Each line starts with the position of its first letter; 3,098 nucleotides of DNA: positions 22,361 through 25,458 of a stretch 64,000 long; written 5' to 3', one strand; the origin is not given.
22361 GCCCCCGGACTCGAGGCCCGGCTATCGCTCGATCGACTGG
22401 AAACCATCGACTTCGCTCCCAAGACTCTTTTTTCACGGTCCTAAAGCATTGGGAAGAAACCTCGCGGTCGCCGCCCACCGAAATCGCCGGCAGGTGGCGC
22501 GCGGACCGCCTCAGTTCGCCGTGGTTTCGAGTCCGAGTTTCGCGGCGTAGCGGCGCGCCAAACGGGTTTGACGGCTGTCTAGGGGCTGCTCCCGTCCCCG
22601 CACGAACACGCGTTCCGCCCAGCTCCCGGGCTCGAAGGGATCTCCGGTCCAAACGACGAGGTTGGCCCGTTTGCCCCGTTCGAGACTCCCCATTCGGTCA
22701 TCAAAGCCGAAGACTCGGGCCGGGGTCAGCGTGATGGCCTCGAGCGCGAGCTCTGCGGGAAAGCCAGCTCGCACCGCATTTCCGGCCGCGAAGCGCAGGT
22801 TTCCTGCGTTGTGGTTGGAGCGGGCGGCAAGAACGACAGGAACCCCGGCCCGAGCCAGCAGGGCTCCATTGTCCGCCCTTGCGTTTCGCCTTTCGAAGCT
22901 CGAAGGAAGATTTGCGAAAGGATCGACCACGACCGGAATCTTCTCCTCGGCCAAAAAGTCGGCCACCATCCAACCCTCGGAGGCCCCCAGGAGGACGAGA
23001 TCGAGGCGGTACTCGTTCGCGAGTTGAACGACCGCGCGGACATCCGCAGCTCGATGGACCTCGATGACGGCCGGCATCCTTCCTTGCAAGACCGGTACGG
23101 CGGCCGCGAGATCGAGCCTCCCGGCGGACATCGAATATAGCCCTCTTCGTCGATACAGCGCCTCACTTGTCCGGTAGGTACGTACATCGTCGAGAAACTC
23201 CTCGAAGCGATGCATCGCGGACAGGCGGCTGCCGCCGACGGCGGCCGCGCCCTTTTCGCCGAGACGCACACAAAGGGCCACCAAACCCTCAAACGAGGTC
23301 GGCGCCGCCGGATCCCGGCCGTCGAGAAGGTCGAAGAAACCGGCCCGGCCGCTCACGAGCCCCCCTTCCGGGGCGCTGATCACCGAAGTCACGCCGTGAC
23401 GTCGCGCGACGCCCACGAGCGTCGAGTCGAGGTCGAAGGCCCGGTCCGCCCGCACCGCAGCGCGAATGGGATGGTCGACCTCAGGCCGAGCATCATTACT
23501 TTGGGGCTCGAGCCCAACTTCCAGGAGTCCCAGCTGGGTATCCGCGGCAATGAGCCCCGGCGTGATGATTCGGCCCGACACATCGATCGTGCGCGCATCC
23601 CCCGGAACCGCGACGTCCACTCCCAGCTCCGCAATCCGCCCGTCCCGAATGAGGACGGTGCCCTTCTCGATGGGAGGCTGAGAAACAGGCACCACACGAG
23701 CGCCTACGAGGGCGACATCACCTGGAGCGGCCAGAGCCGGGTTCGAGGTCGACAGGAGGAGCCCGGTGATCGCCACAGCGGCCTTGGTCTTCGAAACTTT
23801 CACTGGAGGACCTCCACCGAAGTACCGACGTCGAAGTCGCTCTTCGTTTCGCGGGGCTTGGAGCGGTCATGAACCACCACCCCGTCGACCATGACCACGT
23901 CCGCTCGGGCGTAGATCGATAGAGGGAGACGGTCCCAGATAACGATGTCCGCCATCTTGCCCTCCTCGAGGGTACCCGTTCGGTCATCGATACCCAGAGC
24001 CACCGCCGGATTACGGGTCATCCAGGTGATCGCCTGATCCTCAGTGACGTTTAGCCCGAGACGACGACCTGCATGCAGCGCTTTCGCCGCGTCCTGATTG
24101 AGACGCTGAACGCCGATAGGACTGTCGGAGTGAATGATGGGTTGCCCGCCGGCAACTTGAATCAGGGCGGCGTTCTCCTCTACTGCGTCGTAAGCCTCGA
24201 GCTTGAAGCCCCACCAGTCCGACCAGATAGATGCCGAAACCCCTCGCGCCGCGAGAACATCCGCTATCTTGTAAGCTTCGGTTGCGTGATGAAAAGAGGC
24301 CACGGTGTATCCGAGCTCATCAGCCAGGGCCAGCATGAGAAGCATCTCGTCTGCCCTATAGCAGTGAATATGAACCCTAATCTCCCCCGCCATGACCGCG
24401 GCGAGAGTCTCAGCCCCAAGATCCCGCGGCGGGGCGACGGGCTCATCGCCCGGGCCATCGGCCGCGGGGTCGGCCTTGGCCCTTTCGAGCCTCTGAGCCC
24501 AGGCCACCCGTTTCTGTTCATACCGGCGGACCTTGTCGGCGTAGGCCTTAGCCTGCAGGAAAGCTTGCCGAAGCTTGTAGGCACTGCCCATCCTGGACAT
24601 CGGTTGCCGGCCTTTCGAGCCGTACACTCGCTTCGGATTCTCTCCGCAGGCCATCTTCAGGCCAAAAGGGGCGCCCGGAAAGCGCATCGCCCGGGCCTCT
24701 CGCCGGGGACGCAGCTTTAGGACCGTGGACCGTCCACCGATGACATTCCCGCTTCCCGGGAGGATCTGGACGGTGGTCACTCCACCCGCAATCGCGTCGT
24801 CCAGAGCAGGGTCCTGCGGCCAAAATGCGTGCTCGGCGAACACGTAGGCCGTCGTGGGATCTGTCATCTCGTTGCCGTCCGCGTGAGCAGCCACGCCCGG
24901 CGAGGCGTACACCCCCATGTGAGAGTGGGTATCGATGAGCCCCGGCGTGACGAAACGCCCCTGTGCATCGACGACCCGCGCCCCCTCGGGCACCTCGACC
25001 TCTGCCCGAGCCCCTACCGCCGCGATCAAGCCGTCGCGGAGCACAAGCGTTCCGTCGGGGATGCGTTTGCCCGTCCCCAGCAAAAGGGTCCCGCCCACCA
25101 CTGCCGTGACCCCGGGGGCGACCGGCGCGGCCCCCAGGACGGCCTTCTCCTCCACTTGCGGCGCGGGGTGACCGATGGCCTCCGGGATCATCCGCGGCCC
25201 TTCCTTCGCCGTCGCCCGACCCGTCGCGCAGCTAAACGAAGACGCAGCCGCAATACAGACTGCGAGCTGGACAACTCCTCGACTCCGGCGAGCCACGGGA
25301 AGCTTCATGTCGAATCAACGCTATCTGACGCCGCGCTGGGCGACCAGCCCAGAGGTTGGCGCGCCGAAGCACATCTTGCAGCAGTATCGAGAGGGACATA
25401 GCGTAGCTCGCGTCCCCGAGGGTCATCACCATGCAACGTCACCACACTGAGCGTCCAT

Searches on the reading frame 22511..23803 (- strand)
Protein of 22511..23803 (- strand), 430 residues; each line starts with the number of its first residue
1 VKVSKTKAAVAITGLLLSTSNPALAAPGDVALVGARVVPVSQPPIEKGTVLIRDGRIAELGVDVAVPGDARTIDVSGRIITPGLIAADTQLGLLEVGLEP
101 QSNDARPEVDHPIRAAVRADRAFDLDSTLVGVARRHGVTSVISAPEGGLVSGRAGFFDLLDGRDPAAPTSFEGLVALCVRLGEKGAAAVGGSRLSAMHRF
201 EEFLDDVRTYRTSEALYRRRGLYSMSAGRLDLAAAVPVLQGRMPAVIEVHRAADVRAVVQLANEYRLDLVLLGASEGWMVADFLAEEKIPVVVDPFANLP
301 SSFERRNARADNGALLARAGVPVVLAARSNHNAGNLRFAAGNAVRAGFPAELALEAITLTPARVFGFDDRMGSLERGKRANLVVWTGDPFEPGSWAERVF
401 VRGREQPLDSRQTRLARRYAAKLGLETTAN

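Call 9: search_protein_families(library=pfam, proteins=[window:22511-23803:-], max_evalue=0.001)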
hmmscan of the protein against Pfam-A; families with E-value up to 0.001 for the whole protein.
window:22511-23803:- (430 aa): 2 families
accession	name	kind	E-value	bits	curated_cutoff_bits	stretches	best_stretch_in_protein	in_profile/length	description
PF01979.26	Amidohydro_1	-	1.6e-11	44.5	25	1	310-389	232-322/345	Amidohydrolase family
PF07969.17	Amidohydro_3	-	7e-07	29.5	29.7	1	349-391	408-450/472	Amidohydrolase family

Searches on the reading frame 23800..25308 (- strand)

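Call 9: search_protein_families(library=pfam, proteins=[window:23800-25308:-], max_evalue=0.001)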
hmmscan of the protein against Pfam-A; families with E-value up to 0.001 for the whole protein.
window:23800-25308:- (502 aa): 2 families
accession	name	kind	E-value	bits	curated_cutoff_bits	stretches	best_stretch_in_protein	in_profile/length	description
PF07969.17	Amidohydro_3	-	7.2e-17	62.4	29.7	2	381-480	360-472/472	Amidohydrolase family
PF01979.26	Amidohydro_1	-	2.2e-15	57.2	25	1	119-478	1-339/345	Amidohydrolase family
